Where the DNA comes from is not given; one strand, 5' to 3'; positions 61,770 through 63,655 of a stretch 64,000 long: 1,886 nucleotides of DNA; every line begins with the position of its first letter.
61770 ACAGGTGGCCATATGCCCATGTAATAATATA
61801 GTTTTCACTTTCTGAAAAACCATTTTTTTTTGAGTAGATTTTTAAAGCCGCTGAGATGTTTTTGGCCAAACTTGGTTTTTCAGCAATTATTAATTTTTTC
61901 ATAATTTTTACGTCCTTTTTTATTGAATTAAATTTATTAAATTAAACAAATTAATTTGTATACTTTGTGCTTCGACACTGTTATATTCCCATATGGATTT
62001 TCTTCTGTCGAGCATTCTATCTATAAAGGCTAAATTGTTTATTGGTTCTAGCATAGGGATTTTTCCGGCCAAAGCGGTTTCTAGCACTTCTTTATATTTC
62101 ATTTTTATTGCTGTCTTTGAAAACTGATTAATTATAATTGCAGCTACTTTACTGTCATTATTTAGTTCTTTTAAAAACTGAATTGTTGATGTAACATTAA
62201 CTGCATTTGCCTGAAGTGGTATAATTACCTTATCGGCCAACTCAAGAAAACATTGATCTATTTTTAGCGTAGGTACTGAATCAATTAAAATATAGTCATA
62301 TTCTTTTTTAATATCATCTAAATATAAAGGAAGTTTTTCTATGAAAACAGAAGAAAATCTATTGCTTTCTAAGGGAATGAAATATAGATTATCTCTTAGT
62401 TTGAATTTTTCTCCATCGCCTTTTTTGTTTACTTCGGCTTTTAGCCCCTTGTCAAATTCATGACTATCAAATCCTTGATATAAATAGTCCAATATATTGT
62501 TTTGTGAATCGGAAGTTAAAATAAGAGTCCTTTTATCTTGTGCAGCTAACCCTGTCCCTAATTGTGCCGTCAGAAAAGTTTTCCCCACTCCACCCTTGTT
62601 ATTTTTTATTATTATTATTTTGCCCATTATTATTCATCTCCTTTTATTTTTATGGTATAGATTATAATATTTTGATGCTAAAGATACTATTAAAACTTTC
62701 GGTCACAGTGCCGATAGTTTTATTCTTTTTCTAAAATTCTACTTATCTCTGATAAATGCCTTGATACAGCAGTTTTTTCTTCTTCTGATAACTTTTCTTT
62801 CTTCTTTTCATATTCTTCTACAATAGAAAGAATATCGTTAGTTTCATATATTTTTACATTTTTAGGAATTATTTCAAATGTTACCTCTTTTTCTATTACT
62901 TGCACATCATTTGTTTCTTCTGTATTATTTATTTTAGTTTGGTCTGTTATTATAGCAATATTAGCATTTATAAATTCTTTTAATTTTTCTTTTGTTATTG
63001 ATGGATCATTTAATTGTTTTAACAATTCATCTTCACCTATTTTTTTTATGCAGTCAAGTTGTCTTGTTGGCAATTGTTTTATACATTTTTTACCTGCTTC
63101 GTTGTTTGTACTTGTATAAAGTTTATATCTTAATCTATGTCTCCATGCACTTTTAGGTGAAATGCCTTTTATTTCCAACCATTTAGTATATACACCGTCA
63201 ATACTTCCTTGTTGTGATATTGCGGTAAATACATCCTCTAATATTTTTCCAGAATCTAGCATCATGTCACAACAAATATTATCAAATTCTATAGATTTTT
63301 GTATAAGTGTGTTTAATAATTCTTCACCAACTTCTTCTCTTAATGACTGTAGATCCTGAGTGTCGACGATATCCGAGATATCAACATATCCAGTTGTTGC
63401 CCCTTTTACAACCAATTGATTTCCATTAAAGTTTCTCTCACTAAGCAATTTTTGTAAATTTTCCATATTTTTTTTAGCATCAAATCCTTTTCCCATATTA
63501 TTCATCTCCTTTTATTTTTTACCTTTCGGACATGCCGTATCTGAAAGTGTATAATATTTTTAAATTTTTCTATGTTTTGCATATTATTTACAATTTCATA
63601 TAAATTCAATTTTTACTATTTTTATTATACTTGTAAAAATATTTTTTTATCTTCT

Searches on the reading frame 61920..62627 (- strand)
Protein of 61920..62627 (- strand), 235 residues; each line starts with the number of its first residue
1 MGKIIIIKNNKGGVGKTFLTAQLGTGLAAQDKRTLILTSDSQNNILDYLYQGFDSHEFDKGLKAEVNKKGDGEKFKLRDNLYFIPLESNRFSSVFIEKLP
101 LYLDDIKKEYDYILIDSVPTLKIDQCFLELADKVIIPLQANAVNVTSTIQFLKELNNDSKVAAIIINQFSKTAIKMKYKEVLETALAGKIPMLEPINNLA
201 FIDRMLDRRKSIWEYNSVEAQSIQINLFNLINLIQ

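Call 38: search_protein_families(library=pfam, proteins=[window:61920-62627:-], max_evalue=0.001)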
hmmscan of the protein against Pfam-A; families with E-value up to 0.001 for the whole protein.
window:61920-62627:- (235 aa): 6 families
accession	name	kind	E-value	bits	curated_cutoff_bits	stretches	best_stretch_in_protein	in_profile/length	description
PF13614.12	AAA_31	-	4.3e-19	69.6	27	1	3-157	2-166/177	AAA domain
PF01656.29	CbiA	-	1.3e-12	48.2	25.4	1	5-197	1-110/125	CobQ/CobB/MinD/ParA nucleotide binding domain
PF02374.21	ArsA_ATPase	-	6.2e-08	32.6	24.3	1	6-54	4-52/305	Anion-transporting ATPase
PF06564.18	CBP_BcsQ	-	3.1e-05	24.1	21.3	1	4-171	3-173/234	Cellulose biosynthesis protein BcsQ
PF10609.15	ParA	-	7e-05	22.8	27.1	1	3-40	4-41/246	NUBPL iron-transfer P-loop NTPase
PF00142.24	Fer4_NifH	-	0.00065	19.7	25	0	10-53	7-50/271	4Fe-4S iron sulfur cluster binding proteins, NifH/frxC family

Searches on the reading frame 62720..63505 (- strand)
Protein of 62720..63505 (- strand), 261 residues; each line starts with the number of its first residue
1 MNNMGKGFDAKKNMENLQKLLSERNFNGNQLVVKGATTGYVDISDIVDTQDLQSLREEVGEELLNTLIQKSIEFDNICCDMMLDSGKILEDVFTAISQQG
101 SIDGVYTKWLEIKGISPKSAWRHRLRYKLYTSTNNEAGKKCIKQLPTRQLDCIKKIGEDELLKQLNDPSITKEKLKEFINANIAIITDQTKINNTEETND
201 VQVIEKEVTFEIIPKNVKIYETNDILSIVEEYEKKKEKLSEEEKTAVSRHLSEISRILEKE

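Call 32: find_encoding_contigs(protein=window:62720-63505:-, flank=10000, max_places=3)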
Protein window:62720-63505:- (261 aa): no gene with exactly this product is on record in the collection.
